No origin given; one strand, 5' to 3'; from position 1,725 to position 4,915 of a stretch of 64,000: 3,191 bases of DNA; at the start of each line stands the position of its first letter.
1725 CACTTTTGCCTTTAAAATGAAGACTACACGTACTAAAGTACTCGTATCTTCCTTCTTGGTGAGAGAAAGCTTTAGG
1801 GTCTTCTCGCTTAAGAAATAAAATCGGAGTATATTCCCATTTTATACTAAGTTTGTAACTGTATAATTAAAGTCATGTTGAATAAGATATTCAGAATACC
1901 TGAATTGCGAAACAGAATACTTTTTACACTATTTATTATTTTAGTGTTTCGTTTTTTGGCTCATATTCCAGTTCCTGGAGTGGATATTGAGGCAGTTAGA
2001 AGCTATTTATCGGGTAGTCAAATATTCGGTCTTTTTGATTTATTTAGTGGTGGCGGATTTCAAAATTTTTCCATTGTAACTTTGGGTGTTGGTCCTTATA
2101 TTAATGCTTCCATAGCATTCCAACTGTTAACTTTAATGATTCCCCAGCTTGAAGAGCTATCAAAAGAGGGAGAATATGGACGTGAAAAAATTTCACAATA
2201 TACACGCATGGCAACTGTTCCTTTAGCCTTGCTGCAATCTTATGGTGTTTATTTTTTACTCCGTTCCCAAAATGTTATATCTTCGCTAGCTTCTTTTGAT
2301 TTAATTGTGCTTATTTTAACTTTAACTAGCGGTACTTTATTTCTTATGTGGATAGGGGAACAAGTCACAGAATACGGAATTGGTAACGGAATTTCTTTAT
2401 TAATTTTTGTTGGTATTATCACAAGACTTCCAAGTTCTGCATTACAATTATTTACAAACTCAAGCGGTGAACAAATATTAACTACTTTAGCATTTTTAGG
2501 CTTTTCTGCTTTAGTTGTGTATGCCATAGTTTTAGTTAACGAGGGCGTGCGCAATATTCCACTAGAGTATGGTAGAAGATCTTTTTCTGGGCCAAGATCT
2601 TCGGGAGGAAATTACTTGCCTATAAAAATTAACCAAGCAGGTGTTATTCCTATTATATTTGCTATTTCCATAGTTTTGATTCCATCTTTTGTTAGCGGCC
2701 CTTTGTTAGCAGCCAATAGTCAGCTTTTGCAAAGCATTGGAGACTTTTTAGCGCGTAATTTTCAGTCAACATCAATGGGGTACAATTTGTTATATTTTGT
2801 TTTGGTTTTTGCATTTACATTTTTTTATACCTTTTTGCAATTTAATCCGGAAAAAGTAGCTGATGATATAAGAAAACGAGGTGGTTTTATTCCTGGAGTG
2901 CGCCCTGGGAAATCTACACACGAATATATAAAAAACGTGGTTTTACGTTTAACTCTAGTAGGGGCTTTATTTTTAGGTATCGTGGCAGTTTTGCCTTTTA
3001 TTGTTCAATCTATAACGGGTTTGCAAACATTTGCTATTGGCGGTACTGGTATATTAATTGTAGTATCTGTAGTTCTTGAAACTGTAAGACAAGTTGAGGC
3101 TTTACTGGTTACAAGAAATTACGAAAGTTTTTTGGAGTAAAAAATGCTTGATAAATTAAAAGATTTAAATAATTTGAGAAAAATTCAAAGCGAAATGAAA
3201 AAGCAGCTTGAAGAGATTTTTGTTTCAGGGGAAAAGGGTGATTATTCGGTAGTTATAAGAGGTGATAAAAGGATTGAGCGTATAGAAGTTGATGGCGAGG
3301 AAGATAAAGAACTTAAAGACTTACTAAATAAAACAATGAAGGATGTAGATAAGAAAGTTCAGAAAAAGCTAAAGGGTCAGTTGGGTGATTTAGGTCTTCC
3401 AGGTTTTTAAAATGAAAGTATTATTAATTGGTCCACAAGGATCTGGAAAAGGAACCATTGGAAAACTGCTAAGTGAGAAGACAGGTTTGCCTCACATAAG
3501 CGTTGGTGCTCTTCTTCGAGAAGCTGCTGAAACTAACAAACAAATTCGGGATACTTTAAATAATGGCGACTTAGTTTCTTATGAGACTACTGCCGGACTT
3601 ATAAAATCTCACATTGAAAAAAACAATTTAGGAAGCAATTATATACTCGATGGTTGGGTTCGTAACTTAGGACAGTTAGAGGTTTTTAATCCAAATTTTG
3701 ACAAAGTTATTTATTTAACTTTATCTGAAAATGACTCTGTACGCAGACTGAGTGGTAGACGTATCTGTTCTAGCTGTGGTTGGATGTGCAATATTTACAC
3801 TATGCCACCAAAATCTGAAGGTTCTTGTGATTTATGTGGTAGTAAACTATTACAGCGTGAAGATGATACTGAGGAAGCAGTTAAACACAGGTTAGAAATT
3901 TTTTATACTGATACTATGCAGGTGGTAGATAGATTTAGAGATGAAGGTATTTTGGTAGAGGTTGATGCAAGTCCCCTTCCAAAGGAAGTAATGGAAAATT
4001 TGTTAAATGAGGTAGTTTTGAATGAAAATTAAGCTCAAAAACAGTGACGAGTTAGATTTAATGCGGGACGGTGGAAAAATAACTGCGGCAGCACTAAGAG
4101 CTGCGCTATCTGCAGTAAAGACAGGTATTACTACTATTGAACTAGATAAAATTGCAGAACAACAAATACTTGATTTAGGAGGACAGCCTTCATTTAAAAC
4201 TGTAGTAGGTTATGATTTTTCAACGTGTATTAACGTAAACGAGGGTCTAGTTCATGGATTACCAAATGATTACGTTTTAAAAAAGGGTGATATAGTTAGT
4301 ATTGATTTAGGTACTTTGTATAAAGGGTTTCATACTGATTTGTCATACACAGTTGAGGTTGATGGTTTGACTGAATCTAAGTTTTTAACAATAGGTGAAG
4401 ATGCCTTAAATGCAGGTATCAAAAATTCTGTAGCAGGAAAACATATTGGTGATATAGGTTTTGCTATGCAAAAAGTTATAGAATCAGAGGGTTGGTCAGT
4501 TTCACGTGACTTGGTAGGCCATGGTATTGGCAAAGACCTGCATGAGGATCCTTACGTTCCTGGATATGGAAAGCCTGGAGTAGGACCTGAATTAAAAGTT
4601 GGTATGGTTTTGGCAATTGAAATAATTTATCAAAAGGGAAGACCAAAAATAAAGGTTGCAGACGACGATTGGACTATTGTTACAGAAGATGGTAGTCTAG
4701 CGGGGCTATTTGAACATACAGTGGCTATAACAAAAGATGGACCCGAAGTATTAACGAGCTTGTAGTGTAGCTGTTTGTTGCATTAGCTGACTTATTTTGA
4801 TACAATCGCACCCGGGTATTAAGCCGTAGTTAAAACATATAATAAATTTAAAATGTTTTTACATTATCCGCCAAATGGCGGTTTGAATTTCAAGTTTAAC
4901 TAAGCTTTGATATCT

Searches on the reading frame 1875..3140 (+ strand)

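Call 10: search_protein_families(library=pfam, proteins=[window:1875-3140:+], max_evalue=0.001)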
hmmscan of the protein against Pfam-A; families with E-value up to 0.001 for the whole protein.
window:1875-3140:+ (421 aa): 1 family
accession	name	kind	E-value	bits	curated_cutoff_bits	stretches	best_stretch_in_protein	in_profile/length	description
PF00344.25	SecY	-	9e-102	341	32.2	1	66-404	1-306/306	SecY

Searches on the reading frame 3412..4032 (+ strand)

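Call 33: search_protein_families(library=pfam, proteins=[window:3412-4032:+], max_evalue=0.01)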
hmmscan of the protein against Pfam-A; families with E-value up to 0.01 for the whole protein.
window:3412-4032:+ (206 aa): 8 families
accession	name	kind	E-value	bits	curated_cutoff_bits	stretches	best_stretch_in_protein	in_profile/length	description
PF00406.28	ADK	-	8.5e-27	94.6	26.8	1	5-179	1-150/151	Adenylate kinase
PF13207.12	AAA_17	-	2.7e-16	60.6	27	1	7-115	2-121/136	AAA domain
PF05191.20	ADK_lid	-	7.3e-13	48.6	26.6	1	116-151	1-36/36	Adenylate kinase, active site lid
PF13238.12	AAA_18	-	6.3e-09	36.8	29.4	1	3-117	1-112/128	AAA domain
PF02224.24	Cytidylate_kin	-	0.00036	20.7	26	1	7-42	5-40/211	Cytidylate kinase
PF00004.35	AAA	-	0.0033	18.3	21.2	1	3-51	1-52/131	ATPase family associated with various cellular activities (AAA)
PF01202.28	SKI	-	0.0048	17.5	22.1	0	10-50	2-40/159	Shikimate kinase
PF13671.12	AAA_33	-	0.0075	17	27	0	3-80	2-76/143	AAA domain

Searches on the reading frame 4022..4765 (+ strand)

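Call 33: search_protein_families(library=pfam, proteins=[window:4022-4765:+], max_evalue=0.01)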
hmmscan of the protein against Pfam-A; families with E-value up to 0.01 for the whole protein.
window:4022-4765:+ (247 aa): 1 family
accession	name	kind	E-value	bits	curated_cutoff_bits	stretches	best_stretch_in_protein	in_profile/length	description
PF00557.29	Peptidase_M24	-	7.3e-40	137.4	23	1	13-237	2-207/208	Metallopeptidase family M24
